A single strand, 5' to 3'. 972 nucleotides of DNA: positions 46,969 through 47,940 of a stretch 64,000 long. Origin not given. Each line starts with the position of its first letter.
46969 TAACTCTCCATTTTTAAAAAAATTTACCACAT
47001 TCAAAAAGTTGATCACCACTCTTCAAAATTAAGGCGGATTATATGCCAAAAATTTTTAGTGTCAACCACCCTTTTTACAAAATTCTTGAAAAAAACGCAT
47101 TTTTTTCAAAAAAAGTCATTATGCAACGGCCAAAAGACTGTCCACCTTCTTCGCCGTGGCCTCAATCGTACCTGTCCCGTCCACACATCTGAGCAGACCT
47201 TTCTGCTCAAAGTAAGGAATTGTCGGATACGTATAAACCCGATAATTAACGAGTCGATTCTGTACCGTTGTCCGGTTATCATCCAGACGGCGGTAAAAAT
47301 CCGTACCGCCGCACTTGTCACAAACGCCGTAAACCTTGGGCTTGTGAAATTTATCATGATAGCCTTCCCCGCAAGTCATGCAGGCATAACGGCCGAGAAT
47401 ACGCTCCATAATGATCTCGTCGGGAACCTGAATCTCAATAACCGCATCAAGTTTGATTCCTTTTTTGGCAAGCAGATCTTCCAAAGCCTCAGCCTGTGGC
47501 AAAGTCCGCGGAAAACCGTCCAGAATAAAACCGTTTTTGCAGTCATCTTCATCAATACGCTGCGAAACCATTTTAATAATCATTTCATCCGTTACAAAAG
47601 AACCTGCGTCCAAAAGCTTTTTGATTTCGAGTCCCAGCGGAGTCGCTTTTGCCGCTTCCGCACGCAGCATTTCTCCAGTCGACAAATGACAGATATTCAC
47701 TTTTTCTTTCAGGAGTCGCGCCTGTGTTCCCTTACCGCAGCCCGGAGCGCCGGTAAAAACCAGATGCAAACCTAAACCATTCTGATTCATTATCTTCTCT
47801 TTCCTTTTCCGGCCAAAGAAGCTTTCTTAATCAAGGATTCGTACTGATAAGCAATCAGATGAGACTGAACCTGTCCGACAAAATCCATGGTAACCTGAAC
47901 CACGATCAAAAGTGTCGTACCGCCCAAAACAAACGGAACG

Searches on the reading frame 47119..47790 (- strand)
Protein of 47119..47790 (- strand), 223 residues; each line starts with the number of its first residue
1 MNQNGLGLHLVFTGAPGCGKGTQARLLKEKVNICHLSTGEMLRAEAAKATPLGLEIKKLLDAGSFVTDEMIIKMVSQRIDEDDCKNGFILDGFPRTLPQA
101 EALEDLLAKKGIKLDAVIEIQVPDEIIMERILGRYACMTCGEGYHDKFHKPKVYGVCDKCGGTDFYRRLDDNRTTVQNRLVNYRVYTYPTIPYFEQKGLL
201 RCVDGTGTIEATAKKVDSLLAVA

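Call 26: search_protein_families(library=pfam, proteins=[window:47119-47790:-], max_evalue=0.00001)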
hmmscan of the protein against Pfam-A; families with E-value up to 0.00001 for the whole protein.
window:47119-47790:- (223 aa): 3 families
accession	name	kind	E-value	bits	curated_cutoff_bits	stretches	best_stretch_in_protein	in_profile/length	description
PF00406.28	ADK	-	8.6e-54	182.2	26.8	1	13-198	2-150/151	Adenylate kinase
PF13207.12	AAA_17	-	2.7e-29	102.6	27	1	13-134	1-122/136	AAA domain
PF05191.20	ADK_lid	-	9.5e-12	45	26.6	1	134-170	1-36/36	Adenylate kinase, active site lid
